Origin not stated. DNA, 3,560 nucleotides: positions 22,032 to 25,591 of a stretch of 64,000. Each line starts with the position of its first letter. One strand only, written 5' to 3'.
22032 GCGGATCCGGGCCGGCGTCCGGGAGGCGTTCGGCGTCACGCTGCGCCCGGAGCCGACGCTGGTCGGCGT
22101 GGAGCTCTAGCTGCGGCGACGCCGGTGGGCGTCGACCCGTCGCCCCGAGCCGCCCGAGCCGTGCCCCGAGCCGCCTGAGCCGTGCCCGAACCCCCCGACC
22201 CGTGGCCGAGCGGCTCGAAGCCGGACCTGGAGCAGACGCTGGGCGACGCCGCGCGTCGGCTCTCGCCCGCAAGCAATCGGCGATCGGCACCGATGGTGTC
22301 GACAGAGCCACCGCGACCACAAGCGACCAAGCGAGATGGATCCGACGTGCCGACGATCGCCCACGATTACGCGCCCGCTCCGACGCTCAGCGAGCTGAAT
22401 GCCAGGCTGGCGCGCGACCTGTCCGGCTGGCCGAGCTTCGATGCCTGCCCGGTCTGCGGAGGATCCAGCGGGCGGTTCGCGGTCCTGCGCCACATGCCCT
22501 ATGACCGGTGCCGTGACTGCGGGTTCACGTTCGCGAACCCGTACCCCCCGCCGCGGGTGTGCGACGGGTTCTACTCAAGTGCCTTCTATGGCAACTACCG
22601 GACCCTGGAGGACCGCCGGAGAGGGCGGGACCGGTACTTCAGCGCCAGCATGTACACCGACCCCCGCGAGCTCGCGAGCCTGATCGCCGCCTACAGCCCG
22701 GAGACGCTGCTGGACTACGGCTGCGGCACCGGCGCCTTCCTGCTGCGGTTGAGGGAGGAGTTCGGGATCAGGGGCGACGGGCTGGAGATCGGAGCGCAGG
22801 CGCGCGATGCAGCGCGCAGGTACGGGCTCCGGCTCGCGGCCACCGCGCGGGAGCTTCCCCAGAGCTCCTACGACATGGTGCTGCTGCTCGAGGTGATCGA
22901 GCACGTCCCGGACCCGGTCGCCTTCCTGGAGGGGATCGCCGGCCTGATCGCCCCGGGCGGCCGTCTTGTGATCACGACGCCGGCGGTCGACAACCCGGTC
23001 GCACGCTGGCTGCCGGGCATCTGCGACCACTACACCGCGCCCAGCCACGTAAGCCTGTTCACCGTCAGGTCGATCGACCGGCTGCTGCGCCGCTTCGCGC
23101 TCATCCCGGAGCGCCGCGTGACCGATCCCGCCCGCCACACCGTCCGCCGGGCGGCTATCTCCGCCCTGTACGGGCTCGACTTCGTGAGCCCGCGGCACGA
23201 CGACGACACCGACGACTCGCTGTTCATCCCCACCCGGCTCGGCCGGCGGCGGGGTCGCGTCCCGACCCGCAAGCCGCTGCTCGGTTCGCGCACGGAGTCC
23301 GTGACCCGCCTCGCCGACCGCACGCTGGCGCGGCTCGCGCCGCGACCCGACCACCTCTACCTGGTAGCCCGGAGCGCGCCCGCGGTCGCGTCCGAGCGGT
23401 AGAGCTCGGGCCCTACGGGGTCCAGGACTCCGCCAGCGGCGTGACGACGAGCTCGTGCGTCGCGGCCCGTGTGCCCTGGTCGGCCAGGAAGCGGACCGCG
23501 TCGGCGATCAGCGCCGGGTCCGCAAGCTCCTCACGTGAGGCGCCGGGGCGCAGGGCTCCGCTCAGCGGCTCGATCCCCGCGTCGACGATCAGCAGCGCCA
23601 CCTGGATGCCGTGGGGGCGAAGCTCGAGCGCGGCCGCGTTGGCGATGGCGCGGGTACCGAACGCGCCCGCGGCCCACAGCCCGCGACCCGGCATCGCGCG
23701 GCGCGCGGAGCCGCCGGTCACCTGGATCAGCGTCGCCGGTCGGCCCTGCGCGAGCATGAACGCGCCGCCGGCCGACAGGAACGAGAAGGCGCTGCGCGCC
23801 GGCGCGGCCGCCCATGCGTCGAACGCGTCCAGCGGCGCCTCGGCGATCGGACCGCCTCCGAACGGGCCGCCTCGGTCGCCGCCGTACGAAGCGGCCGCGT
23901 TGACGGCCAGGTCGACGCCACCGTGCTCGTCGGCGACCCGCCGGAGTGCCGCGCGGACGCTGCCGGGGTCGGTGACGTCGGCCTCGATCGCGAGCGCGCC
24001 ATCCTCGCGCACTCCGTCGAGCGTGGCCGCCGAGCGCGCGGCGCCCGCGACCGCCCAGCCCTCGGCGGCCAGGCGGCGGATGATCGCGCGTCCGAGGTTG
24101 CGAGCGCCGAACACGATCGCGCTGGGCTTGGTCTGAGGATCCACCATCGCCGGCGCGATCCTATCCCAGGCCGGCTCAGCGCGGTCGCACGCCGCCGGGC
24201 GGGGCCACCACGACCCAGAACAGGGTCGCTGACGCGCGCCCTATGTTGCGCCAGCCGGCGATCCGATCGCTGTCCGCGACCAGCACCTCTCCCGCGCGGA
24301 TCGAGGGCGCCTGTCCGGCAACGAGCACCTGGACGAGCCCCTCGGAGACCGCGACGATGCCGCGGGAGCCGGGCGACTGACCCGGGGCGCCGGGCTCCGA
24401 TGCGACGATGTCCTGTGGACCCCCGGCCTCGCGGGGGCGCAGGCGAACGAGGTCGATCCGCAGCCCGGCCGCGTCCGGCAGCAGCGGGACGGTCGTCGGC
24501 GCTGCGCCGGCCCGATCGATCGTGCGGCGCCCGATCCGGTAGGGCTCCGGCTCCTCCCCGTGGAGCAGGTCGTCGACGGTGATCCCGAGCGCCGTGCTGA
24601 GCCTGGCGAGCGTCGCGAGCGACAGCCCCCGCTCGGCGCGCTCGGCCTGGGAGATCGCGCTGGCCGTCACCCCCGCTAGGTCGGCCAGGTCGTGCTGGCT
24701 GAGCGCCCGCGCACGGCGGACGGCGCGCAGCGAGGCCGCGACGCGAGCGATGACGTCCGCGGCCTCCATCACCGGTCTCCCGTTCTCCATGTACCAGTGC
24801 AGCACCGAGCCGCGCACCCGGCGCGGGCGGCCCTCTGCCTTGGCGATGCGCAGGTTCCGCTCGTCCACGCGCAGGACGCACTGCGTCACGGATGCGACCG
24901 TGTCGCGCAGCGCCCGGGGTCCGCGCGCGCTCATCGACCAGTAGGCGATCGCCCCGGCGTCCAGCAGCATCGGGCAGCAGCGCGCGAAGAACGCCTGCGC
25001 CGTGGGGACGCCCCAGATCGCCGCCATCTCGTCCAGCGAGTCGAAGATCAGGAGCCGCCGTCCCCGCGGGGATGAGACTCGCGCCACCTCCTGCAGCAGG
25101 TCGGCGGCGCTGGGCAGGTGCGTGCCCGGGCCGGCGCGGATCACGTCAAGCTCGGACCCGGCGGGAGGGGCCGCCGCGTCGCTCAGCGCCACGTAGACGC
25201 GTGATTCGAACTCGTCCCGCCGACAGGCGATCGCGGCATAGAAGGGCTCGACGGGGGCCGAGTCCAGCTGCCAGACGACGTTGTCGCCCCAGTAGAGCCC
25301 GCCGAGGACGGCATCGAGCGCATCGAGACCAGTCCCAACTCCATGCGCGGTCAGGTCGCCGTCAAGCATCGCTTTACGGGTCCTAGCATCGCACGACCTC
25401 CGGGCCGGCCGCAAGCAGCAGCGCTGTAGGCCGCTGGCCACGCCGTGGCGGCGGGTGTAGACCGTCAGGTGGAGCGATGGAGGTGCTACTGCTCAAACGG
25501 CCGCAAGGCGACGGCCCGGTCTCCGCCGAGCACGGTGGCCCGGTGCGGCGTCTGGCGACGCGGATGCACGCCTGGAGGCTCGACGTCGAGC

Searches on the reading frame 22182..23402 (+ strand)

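Call 17: search_protein_families(library=pfam, proteins=[window:22182-23402:+], max_evalue=0.01)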
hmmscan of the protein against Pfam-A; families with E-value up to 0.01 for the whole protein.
window:22182-23402:+ (406 aa): 6 families
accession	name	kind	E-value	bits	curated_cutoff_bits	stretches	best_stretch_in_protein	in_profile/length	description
PF13489.12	Methyltransf_23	-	7.5e-21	75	27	1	162-305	7-157/164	Methyltransferase domain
PF08241.18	Methyltransf_11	-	9.6e-12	45.8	21.2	1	177-264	1-95/95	Methyltransferase domain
PF13847.12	Methyltransf_31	-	8.1e-11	42.2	27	1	174-273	5-114/145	Methyltransferase domain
PF08242.18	Methyltransf_12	-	1.3e-10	42.3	30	1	177-262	1-98/98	Methyltransferase domain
PF13649.12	Methyltransf_25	-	3.1e-08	34.6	27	1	177-260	2-97/97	Methyltransferase domain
PF07021.18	MetW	-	9.7e-05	22.5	21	1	166-267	9-110/193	Methionine biosynthesis protein MetW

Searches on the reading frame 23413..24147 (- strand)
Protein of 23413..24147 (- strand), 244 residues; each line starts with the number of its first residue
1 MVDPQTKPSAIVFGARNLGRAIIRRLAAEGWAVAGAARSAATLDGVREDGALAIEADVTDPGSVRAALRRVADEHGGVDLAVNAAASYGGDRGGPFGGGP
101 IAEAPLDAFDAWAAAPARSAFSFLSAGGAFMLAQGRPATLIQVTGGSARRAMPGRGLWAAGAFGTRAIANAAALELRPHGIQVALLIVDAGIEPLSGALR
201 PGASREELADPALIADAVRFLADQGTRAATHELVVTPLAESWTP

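Call 17: search_protein_families(library=pfam, proteins=[window:23413-24147:-], max_evalue=0.01)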
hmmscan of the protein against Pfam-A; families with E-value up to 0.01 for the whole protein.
window:23413-24147:- (244 aa): 5 families
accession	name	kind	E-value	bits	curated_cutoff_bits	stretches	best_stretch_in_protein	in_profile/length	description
PF13561.12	adh_short_C2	-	2e-17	64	27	1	16-185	6-170/236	Enoyl-(Acyl carrier protein) reductase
PF00106.31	adh_short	-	6.7e-17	62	26.6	1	11-185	4-176/195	short chain dehydrogenase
PF13460.12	NAD_binding_10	-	1.3e-05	25.6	27.2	1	16-86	4-68/184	NAD(P)H-binding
PF01370.27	Epimerase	-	0.0013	18.6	20.9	1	17-91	9-77/240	NAD dependent epimerase/dehydratase family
PF02254.24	TrkA_N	-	0.0019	18.9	23.8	1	11-67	2-58/116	TrkA-N domain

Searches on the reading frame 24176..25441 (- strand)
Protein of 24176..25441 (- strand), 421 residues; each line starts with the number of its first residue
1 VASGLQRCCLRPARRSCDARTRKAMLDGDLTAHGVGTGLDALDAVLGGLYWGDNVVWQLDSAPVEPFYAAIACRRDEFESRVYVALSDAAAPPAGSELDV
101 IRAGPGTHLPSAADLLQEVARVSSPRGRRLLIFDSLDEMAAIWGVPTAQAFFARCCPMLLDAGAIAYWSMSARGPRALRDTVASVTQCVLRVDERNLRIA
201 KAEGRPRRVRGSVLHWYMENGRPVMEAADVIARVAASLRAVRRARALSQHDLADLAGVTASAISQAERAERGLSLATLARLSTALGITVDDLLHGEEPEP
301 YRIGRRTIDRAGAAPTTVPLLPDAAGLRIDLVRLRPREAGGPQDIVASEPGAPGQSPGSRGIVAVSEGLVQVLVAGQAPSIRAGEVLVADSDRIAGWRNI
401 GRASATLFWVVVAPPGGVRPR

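Call 17: search_protein_families(library=pfam, proteins=[window:24176-25441:-], max_evalue=0.01)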
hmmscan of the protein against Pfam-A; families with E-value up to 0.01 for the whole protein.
window:24176-25441:- (421 aa): 5 families
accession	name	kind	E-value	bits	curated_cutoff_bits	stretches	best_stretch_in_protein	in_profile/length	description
PF01381.28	HTH_3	-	9.8e-12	45.2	23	1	238-292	1-55/55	Helix-turn-helix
PF13560.12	HTH_31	-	1.2e-08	35.5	27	1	235-292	3-61/64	Helix-turn-helix domain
PF13443.12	HTH_26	-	1.4e-05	25.7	22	1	238-293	2-58/63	Cro/C1-type HTH DNA-binding domain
PF13744.12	HTH_37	-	0.00011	22.4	27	1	232-290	17-76/80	Helix-turn-helix domain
PF12844.13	HTH_19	-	0.00068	19.9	30.2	1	238-297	4-63/64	Helix-turn-helix domain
